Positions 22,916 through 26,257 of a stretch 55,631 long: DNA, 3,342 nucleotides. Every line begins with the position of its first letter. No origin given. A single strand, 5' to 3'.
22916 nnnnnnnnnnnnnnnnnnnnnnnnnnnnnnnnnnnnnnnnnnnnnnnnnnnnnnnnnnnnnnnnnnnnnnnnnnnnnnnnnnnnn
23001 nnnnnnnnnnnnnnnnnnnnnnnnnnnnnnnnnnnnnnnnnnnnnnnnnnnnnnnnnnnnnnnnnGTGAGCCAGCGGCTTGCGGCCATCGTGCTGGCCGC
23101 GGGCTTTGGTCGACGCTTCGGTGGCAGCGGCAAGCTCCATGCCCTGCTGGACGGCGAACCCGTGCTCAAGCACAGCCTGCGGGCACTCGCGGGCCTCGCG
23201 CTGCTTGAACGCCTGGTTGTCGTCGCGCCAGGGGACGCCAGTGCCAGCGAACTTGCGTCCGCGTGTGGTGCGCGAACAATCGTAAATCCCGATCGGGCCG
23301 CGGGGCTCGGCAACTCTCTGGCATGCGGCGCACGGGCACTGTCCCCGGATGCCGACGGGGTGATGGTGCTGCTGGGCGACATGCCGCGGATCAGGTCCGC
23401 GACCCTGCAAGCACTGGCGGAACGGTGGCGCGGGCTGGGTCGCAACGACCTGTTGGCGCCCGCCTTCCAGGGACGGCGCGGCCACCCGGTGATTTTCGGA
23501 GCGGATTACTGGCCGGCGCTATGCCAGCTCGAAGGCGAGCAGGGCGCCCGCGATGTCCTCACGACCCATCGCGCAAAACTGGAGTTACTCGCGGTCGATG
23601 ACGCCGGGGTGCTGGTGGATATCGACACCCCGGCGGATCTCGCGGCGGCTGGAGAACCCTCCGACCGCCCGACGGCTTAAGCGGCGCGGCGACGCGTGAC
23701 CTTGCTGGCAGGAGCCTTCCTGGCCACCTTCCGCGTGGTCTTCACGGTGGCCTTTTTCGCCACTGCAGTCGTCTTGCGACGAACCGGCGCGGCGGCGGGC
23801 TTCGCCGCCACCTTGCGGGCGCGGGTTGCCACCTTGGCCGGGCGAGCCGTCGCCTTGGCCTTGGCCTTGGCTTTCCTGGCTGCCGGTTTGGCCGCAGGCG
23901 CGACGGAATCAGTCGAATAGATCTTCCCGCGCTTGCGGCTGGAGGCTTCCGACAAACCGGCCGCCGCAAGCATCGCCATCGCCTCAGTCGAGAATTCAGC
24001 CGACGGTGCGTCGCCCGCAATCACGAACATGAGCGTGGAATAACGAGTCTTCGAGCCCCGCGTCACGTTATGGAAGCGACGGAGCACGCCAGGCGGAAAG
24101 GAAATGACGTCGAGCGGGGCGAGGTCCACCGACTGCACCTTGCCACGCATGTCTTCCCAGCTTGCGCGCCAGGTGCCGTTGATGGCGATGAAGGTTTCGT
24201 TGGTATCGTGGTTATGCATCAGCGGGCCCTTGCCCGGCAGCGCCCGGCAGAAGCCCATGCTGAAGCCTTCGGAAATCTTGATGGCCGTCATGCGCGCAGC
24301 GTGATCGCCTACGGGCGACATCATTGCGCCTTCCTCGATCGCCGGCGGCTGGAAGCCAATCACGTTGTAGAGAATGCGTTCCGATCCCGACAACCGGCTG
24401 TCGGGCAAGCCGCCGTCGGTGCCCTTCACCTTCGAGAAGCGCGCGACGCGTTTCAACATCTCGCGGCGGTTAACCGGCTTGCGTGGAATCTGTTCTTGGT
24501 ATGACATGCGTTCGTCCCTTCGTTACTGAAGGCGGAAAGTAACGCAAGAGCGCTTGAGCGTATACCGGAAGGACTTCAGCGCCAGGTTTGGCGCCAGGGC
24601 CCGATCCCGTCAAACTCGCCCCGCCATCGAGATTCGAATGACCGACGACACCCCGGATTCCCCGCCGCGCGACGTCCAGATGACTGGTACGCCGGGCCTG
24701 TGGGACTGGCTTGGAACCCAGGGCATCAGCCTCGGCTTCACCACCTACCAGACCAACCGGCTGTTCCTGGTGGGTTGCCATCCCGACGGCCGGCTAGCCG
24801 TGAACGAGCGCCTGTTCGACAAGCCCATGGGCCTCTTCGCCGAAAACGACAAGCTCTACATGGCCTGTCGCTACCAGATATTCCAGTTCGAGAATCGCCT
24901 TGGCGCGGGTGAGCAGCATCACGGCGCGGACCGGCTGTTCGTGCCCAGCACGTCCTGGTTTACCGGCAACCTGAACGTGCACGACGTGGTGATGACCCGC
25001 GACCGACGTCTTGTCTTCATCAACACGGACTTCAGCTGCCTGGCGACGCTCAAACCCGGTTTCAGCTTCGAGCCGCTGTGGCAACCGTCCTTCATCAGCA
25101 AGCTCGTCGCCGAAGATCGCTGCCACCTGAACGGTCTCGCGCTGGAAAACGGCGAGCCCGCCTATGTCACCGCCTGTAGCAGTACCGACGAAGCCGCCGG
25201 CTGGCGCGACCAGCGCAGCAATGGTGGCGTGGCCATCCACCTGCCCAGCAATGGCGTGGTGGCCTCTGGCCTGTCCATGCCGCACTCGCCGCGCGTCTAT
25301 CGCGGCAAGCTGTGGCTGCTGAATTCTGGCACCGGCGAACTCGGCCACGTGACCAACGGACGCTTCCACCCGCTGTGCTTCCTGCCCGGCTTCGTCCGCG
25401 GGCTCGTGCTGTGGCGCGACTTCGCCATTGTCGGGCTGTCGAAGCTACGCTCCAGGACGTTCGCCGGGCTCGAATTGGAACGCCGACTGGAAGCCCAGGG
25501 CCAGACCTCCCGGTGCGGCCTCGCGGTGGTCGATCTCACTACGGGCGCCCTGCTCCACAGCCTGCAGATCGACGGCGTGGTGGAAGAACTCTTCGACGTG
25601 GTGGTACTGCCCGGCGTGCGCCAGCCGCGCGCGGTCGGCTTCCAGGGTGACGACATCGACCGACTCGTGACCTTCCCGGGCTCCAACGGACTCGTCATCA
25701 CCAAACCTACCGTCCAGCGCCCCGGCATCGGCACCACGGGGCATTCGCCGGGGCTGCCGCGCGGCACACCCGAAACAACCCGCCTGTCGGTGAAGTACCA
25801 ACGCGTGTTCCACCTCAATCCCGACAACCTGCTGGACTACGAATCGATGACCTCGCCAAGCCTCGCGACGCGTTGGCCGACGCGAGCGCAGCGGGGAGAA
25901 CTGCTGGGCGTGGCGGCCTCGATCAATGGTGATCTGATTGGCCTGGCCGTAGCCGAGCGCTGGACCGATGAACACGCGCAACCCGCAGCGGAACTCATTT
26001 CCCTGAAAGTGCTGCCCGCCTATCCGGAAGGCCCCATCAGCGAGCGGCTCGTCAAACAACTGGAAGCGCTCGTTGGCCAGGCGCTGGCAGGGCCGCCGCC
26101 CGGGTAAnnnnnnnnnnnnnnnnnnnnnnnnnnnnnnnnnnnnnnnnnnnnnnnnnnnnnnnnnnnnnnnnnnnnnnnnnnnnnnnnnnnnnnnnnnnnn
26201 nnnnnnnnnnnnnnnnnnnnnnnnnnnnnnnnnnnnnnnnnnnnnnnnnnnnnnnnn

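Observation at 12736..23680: Self-contained Mo-hydroxylase catabolic locus with an unusual enzyme set and unknown substrate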

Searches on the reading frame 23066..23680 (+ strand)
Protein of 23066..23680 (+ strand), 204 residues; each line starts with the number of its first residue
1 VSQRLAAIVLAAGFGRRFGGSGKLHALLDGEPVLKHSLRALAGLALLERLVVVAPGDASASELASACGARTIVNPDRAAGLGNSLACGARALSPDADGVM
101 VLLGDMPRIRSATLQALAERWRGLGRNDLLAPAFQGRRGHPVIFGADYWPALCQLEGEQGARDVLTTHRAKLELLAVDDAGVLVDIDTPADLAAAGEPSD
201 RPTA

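Call 7: search_protein_families(library=pfam, proteins=[window:23066-23680:+])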
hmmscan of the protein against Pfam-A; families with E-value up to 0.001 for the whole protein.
window:23066-23680:+ (204 aa): 2 families
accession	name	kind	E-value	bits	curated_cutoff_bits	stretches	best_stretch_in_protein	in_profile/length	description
PF12804.13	NTP_transf_3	-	1.1e-36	126.9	27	1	7-168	1-157/160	MobA-like NTP transferase domain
PF01128.25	IspD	-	1.2e-07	32.1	27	1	6-117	2-113/221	2-C-methyl-D-erythritol 4-phosphate cytidylyltransferase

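Call 85: search_protein_families(library=ncbifam, proteins=[window:23066-23680:+], max_evalue=0.00001)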
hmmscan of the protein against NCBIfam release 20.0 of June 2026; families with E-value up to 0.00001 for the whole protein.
window:23066-23680:+ (204 aa): 16 families
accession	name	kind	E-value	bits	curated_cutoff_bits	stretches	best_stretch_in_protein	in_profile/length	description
TIGR03310.1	matur_MocA_YgfJ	equivalog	8.1e-37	127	186.45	1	7-192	2-185/188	molybdenum cofactor cytidylyltransferase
NF045665.1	NTPtran_DVU1551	equivalog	3.3e-34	118.5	315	1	6-195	2-189/359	DVU_1551 family NTP transferase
TIGR03202.1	pucB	equivalog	2.5e-27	95.9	235.05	1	6-191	2-191/192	xanthine dehydrogenase accessory protein PucB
NF045782.1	NicBOxredNboR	equivalog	3.5e-14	52.9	260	1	4-192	8-202/206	nicotine blue oxidoreductase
NF010932.0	PRK14352.1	equivalog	2.3e-12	46.3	611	1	3-120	5-125/488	bifunctional UDP-N-acetylglucosamine diphosphorylase/glucosamine-1-phosphate N-acetyltransferase GlmU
NF010933.0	PRK14353.1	equivalog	4.9e-11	41.9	505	1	2-122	3-125/453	bifunctional UDP-N-acetylglucosamine diphosphorylase/glucosamine-1-phosphate N-acetyltransferase GlmU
TIGR01173.1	glmU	equivalog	2.5e-10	39.8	366.85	1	6-120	2-116/452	bifunctional UDP-N-acetylglucosamine diphosphorylase/glucosamine-1-phosphate N-acetyltransferase GlmU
NF010935.0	PRK14355.1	equivalog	2.6e-10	39.5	718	1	3-120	2-120/459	bifunctional UDP-N-acetylglucosamine diphosphorylase/glucosamine-1-phosphate N-acetyltransferase GlmU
NF010938.0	PRK14358.1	equivalog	3.8e-09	35.6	500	1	4-123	7-126/481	bifunctional N-acetylglucosamine-1-phosphate uridyltransferase/glucosamine-1-phosphate acetyltransferase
TIGR03552.1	F420_cofC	equivalog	5.7e-09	35.9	105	1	34-195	33-187/196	2-phospho-L-lactate guanylyltransferase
NF010936.0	PRK14356.1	equivalog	8.5e-09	34.8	666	1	2-120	3-122/456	bifunctional UDP-N-acetylglucosamine diphosphorylase/glucosamine-1-phosphate N-acetyltransferase GlmU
NF001457.0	PRK00317.1-3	equivalog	1.6e-08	34.3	164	1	6-122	3-114/200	molybdenum cofactor guanylyltransferase MobA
TIGR02665.1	molyb_mobA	equivalog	1.1e-07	32.1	151.85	1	6-192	2-185/186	molybdenum cofactor guanylyltransferase MobA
TIGR00453.1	ispD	equivalog_domain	4.9e-07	29.4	181.3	1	7-101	2-97/219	2-C-methyl-D-erythritol 4-phosphate cytidylyltransferase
NF010934.1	PRK14354.1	equivalog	6.1e-07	28.3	450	1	7-120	2-114/447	bifunctional UDP-N-acetylglucosamine diphosphorylase/glucosamine-1-phosphate N-acetyltransferase GlmU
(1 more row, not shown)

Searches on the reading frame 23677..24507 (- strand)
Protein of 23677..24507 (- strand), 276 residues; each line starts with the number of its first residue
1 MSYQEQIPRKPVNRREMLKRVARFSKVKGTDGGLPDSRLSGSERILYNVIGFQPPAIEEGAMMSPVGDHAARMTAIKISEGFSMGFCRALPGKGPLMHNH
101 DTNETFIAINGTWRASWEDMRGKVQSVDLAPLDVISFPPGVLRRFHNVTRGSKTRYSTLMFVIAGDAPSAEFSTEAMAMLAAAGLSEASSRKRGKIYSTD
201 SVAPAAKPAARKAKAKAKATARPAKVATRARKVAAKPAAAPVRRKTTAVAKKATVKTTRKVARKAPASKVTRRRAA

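Call 7: search_protein_families(library=pfam, proteins=[window:23677-24507:-])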
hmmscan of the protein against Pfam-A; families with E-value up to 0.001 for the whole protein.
window:23677-24507:- (276 aa): 1 family
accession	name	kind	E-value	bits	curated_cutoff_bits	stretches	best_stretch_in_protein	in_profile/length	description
PF07883.17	Cupin_2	-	0.00018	21.6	27.2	1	90-151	6-62/70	Cupin domain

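Call 26: search_solved_structures(query=window:23677-24507:-, max_evalue=0.1)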
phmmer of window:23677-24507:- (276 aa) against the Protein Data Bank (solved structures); distinct sequences matched with E-value up to 0.1: 0.

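Call 85: search_protein_families(library=ncbifam, proteins=[window:23677-24507:-], max_evalue=0.00001)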
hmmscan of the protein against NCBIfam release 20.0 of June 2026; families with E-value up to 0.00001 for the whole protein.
window:23677-24507:- (276 aa): 0 families

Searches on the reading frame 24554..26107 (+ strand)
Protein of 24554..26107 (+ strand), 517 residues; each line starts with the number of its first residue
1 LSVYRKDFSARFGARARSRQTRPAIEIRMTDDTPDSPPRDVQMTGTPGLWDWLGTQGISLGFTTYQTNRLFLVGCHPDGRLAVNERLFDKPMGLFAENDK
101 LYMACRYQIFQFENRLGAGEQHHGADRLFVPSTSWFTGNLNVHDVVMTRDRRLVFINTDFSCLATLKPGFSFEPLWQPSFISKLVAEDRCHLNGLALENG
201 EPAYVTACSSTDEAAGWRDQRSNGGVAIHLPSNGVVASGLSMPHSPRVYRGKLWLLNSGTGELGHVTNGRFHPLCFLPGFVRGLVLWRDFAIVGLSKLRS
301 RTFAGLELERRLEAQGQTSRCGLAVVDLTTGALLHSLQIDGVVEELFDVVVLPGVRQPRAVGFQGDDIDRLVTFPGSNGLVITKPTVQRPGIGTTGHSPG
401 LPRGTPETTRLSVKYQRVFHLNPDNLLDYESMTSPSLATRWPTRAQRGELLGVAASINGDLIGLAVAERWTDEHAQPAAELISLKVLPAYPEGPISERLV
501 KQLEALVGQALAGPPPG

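Call 7: search_protein_families(library=pfam, proteins=[window:24554-26107:+])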
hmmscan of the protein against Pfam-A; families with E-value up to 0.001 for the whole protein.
window:24554-26107:+ (517 aa): 1 family
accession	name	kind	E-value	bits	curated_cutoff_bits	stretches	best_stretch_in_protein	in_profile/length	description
PF16261.11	DUF4915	-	4.7e-128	427.3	35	1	49-360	3-315/316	Domain of unknown function (DUF4915)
